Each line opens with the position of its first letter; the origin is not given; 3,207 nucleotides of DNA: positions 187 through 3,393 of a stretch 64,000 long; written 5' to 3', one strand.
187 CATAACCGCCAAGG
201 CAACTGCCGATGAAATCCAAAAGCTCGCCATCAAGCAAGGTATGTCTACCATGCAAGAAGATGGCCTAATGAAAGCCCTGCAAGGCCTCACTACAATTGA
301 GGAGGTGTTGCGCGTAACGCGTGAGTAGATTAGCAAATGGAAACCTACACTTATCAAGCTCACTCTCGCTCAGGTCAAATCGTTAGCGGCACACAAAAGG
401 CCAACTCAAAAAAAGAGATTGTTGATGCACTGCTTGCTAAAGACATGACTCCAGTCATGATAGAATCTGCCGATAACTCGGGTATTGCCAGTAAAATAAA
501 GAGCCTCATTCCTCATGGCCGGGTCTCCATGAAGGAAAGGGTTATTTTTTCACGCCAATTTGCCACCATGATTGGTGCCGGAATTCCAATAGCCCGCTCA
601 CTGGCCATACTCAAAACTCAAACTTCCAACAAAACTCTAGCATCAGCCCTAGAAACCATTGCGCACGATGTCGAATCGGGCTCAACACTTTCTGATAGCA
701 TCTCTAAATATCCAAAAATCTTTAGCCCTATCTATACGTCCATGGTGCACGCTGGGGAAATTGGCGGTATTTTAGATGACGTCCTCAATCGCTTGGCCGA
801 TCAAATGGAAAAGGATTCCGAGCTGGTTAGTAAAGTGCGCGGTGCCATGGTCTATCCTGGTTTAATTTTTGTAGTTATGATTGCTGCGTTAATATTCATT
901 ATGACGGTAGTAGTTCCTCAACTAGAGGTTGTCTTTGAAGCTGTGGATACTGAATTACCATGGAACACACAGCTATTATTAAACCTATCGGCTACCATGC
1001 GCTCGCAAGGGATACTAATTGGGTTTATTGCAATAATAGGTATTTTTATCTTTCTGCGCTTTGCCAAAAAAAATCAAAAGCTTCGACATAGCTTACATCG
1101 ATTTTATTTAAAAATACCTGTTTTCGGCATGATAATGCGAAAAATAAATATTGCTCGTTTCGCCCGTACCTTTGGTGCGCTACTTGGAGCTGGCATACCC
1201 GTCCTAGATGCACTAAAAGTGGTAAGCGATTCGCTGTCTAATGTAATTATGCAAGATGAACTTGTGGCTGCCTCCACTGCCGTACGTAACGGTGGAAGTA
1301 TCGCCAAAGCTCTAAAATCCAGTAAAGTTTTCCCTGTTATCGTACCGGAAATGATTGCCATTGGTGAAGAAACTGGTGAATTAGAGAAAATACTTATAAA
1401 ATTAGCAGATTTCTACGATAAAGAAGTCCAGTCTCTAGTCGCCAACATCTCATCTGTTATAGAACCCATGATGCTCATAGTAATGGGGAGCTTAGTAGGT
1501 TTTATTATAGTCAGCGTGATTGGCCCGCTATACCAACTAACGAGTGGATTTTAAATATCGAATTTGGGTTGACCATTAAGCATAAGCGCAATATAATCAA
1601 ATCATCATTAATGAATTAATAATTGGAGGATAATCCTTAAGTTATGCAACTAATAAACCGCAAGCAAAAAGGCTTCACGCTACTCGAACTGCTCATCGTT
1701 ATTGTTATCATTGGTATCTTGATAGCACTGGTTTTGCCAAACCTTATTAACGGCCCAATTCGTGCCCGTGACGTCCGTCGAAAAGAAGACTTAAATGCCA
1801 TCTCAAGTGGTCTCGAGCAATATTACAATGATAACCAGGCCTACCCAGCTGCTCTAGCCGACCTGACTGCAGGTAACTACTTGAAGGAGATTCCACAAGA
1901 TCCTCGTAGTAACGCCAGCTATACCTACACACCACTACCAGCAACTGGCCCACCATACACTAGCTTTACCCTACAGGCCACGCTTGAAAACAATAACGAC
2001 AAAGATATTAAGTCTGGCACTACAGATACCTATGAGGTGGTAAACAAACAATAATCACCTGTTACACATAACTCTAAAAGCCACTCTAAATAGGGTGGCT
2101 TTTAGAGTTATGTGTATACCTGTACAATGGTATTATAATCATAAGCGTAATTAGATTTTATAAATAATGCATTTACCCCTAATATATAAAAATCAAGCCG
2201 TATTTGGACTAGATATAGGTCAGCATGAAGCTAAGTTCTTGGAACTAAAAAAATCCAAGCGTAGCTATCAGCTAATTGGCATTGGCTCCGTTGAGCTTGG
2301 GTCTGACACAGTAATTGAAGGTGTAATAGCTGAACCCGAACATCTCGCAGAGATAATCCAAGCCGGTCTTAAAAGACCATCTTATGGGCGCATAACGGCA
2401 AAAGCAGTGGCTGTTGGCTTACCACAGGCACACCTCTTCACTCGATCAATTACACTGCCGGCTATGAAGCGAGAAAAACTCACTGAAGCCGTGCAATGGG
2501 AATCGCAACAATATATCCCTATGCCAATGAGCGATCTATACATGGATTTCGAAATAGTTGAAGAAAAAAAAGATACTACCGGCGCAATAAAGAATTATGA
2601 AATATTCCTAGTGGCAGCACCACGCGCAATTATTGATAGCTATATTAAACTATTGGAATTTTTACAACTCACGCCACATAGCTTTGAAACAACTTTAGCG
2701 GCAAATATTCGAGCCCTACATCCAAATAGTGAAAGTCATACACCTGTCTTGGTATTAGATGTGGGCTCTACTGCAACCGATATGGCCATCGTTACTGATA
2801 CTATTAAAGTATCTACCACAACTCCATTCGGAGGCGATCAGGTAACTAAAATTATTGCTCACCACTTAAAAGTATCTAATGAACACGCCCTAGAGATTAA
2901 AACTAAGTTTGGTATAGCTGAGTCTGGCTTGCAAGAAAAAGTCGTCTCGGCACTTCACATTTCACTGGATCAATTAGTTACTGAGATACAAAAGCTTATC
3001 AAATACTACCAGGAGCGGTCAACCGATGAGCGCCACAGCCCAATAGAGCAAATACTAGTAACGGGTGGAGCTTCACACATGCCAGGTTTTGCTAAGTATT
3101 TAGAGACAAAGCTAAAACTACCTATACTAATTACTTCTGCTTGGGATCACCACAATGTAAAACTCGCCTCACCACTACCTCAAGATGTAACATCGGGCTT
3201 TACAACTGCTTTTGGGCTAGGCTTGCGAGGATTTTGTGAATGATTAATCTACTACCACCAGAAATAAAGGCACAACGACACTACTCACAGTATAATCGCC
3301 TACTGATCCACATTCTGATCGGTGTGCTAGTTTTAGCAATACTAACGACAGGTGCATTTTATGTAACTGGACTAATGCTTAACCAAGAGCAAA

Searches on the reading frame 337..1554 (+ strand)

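Call 34: search_protein_families(library=pfam, proteins=[window:337-1554:+], max_evalue=0.0001)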
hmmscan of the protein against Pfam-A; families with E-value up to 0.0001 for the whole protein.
window:337-1554:+ (405 aa): 1 family
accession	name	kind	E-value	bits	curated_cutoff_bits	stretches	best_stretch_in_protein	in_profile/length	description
PF00482.28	T2SSF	-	2.4e-58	196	25.2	2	71-194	1-125/125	Type II secretion system (T2SS), protein F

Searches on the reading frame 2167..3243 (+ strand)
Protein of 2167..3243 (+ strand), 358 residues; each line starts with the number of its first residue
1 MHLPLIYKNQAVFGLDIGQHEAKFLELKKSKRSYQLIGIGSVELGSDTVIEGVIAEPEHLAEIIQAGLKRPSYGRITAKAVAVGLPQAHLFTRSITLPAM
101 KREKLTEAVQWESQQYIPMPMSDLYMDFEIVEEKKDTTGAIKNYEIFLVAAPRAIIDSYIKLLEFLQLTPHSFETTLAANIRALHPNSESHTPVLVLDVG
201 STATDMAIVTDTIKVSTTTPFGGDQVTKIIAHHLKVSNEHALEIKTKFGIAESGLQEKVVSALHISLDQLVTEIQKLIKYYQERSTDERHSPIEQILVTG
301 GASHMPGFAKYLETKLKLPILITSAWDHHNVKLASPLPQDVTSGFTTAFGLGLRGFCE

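Call 34: search_protein_families(library=pfam, proteins=[window:2167-3243:+], max_evalue=0.0001)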
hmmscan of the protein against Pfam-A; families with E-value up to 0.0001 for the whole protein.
window:2167-3243:+ (358 aa): 5 families
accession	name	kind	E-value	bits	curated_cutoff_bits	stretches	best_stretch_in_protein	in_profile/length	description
PF11104.14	PilM_2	-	5.9e-42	144.3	27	1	14-356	1-340/340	Type IV pilus assembly protein PilM;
PF14450.12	FtsA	-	1.4e-13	51.7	31.8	1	196-326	2-113/127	Cell division protein FtsA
PF06723.19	MreB_Mbl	-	2.6e-08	33.5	27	0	174-244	128-196/327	MreB/Mbl protein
PF25216.1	Volactin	-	2.9e-07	30.7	35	1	199-317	173-292/321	Volactin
PF00022.25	Actin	-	1.6e-05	24.1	27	0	188-258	138-208/410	Actin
